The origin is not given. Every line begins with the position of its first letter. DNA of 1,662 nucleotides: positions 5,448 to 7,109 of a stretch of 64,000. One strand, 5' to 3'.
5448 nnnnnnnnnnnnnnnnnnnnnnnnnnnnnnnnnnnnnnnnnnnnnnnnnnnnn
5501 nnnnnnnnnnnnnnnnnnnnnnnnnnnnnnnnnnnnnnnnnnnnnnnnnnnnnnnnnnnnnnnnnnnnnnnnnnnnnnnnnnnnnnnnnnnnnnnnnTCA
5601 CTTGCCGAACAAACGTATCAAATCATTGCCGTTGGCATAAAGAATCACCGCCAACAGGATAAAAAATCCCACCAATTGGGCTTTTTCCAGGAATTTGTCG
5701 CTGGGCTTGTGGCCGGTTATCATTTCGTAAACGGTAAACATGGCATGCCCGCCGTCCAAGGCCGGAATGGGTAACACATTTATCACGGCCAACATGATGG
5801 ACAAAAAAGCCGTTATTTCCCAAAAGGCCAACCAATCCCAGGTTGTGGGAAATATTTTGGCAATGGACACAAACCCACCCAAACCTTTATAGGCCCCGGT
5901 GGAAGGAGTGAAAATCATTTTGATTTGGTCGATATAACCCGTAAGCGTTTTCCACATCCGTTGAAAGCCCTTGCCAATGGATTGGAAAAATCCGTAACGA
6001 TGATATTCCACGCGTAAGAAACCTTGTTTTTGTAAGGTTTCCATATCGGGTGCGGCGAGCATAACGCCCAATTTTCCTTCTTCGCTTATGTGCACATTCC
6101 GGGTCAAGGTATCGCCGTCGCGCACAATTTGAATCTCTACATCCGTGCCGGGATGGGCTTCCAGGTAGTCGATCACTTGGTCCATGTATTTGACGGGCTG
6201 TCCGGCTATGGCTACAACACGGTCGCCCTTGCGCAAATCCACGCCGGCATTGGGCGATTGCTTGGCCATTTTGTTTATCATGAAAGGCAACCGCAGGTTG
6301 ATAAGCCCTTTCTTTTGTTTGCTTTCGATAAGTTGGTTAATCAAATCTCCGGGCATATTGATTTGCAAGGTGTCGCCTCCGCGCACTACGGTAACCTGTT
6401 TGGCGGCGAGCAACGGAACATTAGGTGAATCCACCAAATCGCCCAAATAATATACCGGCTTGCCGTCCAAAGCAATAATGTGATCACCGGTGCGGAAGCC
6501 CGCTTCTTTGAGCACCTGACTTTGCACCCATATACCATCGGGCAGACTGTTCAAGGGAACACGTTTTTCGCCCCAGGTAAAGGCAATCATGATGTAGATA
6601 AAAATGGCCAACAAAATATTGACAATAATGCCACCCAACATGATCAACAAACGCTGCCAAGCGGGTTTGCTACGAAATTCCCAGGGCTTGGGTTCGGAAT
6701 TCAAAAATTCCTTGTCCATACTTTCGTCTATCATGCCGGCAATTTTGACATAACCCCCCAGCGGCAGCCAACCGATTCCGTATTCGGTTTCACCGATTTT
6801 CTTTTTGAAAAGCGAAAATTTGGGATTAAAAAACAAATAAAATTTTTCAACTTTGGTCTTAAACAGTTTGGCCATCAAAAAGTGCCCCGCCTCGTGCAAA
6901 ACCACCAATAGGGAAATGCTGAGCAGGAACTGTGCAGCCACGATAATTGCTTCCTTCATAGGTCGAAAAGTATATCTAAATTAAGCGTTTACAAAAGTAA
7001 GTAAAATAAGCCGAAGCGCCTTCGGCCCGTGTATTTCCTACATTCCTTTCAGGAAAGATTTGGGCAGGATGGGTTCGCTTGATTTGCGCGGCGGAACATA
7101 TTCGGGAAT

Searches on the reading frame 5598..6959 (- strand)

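Call 31: search_protein_families(library=pfam, proteins=[window:5598-6959:-], max_evalue=0.01)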
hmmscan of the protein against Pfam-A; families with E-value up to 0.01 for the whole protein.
window:5598-6959:- (453 aa): 6 families
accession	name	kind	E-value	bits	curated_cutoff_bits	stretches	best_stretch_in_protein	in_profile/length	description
PF02163.28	Peptidase_M50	-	1.1e-56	192.1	27.2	1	11-437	2-220/221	Peptidase family M50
PF13180.12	PDZ_2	-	2.7e-14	53.6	27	1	226-290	14-79/80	PDZ domain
PF17820.7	PDZ_6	-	4.7e-12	45.9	27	1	231-280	5-54/54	PDZ domain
PF21558.3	Pept_S41_N_bact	-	2.9e-07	30.7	27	0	148-169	13-34/87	Bacteroidetes, Peptidase, S41 family, N-terminal domain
PF14685.13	PDZ_Tricorn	-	4.3e-06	27.1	25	1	237-289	35-86/88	Tricorn protease PDZ domain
PF00595.29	PDZ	-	0.0026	18.5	23.2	0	224-260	25-63/81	PDZ domain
